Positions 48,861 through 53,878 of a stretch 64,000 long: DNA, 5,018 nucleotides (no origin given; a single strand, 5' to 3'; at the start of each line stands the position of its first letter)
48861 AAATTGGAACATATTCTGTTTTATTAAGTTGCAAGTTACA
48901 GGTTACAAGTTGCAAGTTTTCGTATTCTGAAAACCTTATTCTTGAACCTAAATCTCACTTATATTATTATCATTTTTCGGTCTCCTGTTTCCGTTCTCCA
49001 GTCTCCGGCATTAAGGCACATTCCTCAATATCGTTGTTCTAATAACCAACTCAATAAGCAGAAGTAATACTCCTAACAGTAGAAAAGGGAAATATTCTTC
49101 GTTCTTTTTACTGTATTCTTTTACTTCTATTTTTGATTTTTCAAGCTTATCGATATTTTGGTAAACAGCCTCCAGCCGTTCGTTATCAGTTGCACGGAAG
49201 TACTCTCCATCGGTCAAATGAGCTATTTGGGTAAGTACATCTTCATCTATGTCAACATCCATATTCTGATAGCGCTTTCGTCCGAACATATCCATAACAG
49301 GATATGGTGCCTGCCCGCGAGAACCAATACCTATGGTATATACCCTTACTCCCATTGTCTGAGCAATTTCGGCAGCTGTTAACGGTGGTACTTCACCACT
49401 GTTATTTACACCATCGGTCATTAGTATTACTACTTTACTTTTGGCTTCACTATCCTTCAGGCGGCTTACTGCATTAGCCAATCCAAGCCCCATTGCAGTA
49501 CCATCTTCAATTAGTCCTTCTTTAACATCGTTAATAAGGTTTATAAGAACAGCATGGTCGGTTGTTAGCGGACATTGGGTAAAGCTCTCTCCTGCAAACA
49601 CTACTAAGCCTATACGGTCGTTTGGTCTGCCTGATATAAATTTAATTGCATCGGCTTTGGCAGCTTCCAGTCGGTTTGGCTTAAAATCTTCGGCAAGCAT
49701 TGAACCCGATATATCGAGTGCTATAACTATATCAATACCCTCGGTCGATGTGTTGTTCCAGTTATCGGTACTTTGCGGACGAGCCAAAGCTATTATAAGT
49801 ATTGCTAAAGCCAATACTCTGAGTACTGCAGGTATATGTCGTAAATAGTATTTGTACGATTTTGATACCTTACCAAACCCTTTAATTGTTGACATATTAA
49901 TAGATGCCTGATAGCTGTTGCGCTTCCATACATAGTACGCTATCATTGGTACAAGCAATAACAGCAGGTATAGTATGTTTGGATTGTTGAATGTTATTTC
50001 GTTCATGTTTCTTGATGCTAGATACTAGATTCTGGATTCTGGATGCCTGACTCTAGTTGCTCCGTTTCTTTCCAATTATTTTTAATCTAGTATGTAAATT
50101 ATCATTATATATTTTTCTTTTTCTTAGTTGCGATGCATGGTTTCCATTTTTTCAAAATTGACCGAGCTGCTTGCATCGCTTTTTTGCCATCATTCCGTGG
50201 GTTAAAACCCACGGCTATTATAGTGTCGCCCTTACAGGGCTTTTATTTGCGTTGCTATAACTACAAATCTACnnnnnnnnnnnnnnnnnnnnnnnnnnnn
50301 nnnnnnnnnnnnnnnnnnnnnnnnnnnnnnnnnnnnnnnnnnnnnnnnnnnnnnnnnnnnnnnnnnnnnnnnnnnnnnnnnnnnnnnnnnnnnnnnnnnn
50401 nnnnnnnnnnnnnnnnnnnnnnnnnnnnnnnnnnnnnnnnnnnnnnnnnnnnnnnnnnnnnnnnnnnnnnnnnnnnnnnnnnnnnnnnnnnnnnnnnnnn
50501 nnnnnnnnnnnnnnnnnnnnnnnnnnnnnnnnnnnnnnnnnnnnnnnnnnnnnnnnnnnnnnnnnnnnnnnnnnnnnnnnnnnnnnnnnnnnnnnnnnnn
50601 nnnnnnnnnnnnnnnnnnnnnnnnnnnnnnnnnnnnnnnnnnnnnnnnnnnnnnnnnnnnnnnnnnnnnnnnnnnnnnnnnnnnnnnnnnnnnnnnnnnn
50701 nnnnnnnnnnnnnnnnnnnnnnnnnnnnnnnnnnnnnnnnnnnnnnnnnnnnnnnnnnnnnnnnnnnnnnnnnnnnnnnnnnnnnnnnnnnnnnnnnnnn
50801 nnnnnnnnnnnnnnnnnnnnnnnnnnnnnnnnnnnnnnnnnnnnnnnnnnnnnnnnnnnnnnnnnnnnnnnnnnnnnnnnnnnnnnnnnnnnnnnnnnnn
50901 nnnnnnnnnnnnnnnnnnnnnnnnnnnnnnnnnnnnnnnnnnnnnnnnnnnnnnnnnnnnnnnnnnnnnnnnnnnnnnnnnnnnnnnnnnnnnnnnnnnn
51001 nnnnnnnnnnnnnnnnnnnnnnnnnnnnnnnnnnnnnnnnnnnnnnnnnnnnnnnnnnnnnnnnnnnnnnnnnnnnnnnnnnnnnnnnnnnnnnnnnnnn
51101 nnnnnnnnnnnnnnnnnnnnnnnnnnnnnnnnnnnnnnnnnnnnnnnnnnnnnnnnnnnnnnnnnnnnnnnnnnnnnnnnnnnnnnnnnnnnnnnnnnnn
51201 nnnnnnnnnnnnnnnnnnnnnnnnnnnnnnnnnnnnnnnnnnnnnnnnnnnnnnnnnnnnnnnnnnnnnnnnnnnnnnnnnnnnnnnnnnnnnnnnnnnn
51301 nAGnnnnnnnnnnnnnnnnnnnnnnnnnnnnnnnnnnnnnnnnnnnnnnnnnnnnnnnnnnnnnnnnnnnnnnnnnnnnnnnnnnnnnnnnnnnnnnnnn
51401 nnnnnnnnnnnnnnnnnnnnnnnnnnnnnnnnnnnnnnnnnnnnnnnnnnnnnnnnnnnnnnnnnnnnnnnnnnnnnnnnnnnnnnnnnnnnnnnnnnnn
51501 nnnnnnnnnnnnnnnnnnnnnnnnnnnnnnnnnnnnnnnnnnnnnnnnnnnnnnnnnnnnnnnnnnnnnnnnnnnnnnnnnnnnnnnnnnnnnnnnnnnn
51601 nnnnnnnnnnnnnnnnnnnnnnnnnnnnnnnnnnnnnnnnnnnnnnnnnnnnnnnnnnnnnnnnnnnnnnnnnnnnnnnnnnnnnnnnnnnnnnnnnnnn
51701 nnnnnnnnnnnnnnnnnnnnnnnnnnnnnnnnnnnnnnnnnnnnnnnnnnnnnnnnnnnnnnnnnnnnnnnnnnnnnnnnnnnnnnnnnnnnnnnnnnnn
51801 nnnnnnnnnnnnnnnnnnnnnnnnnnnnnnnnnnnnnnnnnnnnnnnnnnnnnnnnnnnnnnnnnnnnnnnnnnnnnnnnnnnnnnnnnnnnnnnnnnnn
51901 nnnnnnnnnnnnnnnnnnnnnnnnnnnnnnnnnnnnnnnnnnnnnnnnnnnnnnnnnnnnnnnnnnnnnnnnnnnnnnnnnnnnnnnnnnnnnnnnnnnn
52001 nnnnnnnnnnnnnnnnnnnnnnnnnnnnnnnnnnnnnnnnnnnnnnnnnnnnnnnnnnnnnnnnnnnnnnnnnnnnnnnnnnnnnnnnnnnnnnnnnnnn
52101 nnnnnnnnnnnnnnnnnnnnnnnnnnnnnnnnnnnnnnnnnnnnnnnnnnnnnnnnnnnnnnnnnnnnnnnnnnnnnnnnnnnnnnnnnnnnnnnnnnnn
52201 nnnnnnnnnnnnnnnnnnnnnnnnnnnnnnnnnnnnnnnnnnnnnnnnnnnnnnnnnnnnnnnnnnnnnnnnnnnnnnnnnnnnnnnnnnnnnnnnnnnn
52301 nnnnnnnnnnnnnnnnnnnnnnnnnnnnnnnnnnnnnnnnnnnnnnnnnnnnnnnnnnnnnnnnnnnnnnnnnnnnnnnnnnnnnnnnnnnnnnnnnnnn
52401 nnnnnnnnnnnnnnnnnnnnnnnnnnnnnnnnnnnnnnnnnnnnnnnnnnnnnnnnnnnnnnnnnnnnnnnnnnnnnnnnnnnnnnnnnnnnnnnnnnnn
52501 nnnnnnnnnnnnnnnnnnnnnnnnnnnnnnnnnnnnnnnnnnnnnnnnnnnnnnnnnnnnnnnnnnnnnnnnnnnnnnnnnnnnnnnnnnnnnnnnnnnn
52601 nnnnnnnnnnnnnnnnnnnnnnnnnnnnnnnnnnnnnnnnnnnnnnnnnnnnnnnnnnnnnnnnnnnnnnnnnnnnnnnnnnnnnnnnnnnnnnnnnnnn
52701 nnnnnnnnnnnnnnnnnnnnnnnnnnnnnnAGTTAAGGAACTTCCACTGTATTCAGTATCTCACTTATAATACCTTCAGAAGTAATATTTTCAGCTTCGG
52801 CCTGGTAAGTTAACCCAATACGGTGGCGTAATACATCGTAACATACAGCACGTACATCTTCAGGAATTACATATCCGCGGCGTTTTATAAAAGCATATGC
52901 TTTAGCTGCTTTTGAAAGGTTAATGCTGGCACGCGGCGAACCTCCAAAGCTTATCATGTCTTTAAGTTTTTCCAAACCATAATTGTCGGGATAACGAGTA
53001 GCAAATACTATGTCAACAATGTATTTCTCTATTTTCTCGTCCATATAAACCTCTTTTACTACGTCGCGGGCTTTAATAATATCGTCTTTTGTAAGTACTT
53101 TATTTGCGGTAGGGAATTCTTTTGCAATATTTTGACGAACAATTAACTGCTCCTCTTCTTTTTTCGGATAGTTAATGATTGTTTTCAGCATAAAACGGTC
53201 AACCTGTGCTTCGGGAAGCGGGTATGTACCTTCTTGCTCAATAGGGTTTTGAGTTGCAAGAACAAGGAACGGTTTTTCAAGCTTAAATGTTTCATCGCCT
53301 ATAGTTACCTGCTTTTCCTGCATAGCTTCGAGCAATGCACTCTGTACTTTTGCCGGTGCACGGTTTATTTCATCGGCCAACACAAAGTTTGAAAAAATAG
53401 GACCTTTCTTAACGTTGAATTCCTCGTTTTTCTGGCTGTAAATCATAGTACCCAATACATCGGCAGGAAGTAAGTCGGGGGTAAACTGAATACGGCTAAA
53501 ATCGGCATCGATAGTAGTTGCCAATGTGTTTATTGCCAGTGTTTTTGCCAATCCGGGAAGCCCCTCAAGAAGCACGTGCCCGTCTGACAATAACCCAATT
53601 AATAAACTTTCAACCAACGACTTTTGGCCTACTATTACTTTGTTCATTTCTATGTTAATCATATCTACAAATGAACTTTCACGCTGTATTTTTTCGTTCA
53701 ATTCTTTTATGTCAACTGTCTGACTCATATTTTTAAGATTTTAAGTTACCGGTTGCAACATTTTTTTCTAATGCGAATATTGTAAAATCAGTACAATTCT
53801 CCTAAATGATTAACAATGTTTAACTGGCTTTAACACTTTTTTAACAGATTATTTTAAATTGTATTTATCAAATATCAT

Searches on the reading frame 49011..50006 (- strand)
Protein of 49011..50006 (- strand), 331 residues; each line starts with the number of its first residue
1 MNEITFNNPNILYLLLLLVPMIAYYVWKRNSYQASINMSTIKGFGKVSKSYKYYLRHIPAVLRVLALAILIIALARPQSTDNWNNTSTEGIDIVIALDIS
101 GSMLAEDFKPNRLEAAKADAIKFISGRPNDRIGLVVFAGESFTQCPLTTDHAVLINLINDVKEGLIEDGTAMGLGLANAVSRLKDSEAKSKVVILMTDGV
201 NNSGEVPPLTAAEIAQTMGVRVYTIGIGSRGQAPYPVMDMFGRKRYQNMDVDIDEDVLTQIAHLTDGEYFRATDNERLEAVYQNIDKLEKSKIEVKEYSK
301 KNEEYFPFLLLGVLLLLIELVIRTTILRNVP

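Call 12: search_protein_families(library=pfam, proteins=[window:49011-50006:-])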
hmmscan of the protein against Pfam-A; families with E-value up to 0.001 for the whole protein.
window:49011-50006:- (331 aa): 5 families
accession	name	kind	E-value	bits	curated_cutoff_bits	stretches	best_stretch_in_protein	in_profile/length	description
PF00092.34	VWA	-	3.6e-22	79.8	23.8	1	92-282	1-172/174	von Willebrand factor type A domain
PF13519.12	VWA_2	-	8.3e-20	71.9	27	1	93-199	1-106/107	von Willebrand factor type A domain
PF07584.16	BatA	-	1.3e-13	51.5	25.9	1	1-77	1-77/77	Aerotolerance regulator N-terminal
PF01882.25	DUF58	-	1.2e-06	28.4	23.4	1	92-222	37-161/216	Protein of unknown function DUF58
PF06707.17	DUF1194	-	0.00013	21.7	27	0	167-233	92-160/206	Protein of unknown function (DUF1194)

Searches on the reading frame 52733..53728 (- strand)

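Call 12: search_protein_families(library=pfam, proteins=[window:52733-53728:-])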
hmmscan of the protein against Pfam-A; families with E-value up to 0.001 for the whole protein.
window:52733-53728:- (331 aa): 5 families
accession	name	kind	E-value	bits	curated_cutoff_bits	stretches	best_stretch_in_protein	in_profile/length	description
PF07726.17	AAA_3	-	8.7e-67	223.4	27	1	51-181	1-131/131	ATPase family associated with various cellular activities (AAA)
PF17863.7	AAA_lid_2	-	3.2e-20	72.1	22.7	1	257-324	7-74/74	AAA lid domain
PF07728.20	AAA_5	-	3.1e-12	47.1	22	1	51-179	1-139/139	AAA domain (dynein-related subfamily)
PF20030.5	bpMoxR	-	3.3e-12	46.4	27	1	27-199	9-180/205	MoxR domain in the MoxR-vWA-beta-propeller ternary systems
PF05496.18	RuvB_N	-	0.00054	20.2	27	0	50-143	34-115/159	Holliday junction DNA helicase RuvB P-loop domain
